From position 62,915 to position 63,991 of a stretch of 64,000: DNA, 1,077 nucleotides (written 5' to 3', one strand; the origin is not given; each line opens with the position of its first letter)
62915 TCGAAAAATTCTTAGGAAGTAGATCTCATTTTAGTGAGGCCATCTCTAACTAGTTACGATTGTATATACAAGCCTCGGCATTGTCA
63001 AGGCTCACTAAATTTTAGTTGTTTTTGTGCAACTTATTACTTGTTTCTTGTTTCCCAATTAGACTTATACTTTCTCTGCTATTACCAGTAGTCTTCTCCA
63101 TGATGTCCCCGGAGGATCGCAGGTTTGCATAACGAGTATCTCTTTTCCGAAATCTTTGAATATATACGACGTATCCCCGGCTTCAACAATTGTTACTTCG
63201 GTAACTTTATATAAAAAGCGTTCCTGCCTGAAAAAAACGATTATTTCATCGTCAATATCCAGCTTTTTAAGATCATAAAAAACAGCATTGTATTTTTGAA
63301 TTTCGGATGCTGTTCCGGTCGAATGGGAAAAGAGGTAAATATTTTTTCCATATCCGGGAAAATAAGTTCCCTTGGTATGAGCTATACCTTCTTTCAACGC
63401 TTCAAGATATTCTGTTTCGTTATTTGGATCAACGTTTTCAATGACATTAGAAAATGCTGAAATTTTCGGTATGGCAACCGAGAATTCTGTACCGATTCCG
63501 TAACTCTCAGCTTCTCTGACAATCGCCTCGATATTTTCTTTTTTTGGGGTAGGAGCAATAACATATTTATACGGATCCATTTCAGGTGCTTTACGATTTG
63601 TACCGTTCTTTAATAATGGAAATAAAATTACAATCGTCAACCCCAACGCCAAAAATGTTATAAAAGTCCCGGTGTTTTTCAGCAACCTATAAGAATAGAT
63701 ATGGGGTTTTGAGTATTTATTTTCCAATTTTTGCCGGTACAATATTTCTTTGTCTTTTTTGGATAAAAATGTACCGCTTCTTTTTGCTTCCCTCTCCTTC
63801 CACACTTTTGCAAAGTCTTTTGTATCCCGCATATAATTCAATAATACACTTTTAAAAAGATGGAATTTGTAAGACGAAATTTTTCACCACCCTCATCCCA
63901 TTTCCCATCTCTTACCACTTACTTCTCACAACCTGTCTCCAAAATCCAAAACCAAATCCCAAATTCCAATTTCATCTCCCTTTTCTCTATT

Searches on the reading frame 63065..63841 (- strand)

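Call 101: search_protein_families(library=pfam, proteins=[window:63065-63841:-], max_evalue=0.001)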
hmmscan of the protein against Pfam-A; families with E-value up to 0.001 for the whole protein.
window:63065-63841:- (258 aa): 1 family
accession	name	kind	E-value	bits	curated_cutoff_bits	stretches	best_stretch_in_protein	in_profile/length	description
PF04203.18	Sortase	-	6.8e-18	65.1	26.6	1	123-258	2-125/125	Sortase domain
